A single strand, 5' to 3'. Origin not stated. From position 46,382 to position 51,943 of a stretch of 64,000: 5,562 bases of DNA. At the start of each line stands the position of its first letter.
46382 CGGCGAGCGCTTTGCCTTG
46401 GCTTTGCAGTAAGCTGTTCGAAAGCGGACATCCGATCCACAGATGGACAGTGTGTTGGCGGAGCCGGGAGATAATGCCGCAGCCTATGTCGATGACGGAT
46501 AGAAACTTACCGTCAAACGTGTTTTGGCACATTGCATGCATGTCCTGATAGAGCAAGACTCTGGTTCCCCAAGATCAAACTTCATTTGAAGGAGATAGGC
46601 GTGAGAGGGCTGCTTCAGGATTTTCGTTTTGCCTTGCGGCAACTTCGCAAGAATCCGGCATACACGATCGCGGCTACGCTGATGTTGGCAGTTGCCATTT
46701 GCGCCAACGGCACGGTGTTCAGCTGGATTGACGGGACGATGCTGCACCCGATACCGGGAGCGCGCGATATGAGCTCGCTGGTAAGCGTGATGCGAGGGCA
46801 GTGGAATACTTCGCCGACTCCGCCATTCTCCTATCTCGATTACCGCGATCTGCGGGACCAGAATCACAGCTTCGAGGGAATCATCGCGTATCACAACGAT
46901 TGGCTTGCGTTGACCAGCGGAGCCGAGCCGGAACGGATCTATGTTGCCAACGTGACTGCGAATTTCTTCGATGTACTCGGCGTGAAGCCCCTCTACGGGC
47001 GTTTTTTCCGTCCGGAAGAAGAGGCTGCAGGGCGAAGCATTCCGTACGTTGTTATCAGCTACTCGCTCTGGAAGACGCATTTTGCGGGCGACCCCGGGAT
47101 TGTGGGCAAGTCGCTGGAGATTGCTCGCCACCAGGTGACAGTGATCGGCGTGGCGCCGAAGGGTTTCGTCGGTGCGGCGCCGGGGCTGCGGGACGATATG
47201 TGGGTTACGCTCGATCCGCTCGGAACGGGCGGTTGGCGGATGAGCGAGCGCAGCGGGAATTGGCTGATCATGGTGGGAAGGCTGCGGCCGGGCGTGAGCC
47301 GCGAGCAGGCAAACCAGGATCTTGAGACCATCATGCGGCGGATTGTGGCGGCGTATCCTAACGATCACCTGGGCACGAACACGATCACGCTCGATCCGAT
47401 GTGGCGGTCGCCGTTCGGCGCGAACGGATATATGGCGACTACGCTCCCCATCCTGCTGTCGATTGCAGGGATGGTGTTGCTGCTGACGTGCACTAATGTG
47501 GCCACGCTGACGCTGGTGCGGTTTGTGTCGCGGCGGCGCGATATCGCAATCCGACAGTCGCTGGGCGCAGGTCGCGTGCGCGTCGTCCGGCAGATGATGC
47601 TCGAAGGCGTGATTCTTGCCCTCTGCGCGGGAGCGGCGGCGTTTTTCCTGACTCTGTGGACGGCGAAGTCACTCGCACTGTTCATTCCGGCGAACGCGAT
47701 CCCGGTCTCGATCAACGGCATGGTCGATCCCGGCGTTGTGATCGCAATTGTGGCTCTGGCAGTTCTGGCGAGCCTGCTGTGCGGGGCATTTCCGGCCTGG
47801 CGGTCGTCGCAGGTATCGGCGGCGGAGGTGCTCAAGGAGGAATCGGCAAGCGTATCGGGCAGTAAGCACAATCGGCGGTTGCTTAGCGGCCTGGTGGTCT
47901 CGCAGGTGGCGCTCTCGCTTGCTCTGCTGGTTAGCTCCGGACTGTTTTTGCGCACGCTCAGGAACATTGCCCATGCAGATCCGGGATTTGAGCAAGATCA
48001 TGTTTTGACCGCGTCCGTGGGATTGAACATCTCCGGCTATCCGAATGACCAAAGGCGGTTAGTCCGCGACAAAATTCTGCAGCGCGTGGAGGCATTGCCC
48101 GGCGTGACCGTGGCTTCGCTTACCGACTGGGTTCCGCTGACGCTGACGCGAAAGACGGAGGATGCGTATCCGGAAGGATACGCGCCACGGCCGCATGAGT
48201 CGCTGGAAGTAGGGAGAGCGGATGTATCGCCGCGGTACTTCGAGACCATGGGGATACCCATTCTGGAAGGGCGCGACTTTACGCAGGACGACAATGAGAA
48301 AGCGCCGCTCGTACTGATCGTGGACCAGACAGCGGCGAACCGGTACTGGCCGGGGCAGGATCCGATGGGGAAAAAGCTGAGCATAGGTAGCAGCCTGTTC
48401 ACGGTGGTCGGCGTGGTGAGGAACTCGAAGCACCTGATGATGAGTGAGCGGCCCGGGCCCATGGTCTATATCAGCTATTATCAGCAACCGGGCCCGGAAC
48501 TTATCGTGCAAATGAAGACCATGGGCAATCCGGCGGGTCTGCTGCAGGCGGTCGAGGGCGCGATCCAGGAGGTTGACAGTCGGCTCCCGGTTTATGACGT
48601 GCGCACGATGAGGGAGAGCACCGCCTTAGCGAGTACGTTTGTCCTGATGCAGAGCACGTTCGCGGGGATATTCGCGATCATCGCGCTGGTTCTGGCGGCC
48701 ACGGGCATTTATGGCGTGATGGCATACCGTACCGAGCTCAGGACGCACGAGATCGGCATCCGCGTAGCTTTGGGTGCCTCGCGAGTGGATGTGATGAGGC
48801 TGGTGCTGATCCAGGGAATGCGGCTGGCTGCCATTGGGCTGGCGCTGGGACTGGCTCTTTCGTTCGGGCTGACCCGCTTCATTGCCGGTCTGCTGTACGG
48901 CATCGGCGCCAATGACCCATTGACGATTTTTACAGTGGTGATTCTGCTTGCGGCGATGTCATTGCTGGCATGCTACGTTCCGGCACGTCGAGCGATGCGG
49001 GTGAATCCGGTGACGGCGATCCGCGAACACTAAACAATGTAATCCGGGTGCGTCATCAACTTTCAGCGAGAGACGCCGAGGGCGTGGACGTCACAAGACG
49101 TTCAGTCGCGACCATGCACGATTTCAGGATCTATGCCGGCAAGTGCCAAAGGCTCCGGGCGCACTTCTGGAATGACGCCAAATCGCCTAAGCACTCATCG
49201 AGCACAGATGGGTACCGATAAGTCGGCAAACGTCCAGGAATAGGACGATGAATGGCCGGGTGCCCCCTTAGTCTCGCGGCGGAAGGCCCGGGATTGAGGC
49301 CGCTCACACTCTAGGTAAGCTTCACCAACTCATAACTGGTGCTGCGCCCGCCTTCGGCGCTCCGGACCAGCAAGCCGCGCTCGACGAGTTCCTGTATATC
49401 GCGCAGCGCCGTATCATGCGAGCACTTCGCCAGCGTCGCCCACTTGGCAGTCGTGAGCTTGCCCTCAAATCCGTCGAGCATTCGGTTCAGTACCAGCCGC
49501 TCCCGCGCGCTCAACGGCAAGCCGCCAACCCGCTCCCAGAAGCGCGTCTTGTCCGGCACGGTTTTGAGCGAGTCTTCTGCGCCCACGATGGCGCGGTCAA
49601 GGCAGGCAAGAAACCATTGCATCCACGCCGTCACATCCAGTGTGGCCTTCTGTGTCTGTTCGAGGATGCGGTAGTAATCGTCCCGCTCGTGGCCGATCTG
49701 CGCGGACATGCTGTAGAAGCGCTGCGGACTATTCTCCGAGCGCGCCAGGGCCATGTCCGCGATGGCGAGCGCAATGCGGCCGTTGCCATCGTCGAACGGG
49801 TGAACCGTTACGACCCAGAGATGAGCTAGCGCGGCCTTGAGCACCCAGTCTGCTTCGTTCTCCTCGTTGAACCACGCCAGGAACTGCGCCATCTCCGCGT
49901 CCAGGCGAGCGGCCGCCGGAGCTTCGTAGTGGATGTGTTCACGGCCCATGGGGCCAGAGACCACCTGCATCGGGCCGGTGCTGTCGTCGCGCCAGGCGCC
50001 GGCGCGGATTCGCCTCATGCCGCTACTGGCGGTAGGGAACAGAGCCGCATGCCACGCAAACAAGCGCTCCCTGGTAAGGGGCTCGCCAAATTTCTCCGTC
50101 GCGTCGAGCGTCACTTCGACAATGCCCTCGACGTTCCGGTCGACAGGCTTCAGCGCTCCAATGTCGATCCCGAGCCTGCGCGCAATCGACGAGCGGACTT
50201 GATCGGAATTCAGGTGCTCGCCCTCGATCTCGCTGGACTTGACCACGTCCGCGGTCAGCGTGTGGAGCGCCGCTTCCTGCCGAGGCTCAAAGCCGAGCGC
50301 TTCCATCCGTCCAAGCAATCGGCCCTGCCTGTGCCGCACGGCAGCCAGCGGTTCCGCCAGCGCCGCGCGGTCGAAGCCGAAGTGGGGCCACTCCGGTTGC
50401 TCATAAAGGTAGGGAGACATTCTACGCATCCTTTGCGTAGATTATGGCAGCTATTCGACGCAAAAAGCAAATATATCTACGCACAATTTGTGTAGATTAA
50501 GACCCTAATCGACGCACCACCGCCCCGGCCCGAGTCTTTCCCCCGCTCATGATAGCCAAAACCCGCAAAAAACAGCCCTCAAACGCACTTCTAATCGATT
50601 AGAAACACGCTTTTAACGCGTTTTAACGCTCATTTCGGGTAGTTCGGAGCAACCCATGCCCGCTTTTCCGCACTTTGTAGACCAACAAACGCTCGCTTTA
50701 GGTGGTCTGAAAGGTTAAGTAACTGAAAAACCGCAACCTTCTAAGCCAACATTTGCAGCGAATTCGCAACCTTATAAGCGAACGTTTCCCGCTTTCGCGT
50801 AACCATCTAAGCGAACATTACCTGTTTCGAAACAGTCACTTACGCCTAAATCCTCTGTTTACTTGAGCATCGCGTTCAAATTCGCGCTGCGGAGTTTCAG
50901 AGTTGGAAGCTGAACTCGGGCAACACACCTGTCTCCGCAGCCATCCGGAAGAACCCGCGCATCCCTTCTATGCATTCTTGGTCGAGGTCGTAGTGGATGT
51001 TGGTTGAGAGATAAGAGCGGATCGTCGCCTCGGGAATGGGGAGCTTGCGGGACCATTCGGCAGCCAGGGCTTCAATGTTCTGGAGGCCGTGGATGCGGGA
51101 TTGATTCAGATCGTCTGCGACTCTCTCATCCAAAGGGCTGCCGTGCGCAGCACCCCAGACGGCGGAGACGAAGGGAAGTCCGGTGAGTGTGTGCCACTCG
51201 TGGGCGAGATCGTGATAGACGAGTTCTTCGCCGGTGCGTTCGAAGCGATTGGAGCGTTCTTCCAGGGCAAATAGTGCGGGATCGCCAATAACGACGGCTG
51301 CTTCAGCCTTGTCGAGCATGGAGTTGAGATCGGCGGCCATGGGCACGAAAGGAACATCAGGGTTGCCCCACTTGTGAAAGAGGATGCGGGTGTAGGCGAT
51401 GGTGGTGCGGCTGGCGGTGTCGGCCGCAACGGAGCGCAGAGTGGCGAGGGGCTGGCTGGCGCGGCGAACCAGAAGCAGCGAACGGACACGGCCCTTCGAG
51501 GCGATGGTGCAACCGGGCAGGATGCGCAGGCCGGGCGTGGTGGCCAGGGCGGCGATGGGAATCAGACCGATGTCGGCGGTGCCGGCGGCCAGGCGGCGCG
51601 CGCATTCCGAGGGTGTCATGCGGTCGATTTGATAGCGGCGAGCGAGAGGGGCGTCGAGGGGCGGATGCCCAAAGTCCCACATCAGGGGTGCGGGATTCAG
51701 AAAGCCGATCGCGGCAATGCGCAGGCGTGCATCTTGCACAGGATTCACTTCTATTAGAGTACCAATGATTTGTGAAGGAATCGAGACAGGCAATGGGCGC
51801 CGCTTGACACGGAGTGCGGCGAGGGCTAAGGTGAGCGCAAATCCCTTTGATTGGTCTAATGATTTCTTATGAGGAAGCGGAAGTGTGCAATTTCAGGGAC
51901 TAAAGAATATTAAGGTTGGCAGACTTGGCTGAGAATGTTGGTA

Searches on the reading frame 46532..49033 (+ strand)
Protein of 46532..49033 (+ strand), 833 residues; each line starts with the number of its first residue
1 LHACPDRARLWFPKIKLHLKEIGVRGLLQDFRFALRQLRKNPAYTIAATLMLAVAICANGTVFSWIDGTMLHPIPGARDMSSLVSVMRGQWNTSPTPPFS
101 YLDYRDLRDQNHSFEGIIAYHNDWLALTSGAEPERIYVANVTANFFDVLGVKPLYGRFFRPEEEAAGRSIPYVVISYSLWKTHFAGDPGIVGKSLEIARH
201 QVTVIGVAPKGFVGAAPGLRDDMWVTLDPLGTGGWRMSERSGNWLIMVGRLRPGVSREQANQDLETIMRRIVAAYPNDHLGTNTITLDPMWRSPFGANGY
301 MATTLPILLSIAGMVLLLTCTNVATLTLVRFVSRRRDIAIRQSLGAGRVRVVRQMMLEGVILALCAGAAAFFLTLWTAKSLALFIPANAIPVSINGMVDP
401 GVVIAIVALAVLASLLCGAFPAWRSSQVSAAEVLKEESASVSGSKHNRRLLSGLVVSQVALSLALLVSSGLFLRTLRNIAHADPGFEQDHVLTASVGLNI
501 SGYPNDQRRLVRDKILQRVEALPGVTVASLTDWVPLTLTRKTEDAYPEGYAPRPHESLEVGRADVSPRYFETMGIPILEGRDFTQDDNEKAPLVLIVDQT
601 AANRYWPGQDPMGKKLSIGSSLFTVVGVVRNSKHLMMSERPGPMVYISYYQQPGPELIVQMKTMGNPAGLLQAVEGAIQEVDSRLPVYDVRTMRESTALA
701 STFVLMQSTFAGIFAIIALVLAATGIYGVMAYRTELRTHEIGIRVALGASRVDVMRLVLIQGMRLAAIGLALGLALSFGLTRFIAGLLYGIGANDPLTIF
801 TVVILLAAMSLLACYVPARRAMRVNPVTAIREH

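Call 12: search_protein_families(library=pfam, proteins=[window:46532-49033:+], max_evalue=0.001)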
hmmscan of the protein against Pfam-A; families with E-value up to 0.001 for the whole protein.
window:46532-49033:+ (833 aa): 2 families
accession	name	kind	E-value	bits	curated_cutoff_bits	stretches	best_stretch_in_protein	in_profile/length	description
PF12704.14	MacB_PCD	-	5.7e-38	131.7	27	2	45-266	1-206/207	MacB-like periplasmic core domain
PF02687.27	FtsX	-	4.2e-27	95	25.5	2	713-826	2-120/120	FtsX-like permease C-terminal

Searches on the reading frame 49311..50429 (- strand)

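Call 13: search_protein_families(library=pfam, proteins=[window:49311-50429:-], max_evalue=0.001)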
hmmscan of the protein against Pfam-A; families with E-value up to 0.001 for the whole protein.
window:49311-50429:- (372 aa): 2 families
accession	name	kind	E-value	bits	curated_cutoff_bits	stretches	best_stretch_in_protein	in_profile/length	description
PF13776.11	DUF4172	-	1.6e-33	115.3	25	1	7-88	1-82/82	Domain of unknown function (DUF4172)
PF02661.23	Fic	-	4.1e-15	56.8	24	1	117-227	1-92/93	Fic/DOC family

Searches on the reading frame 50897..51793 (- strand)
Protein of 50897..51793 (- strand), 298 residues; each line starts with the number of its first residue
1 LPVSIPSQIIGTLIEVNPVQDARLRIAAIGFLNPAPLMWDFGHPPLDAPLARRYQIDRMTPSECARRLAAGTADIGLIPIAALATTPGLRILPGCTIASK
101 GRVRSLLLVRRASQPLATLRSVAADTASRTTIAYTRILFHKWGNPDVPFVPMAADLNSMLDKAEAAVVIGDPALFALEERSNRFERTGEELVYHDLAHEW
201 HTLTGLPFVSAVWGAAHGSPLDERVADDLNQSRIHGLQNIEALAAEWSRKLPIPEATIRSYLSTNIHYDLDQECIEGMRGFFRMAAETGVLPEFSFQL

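Call 14: search_protein_families(library=pfam, proteins=[window:50897-51793:-], max_evalue=0.001)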
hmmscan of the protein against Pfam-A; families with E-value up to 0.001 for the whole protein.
window:50897-51793:- (298 aa): 1 family
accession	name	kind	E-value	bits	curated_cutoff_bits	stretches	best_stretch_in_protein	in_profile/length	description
PF02621.19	VitK2_biosynth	-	6.3e-44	150.8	26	1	24-287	1-252/252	Menaquinone biosynthesis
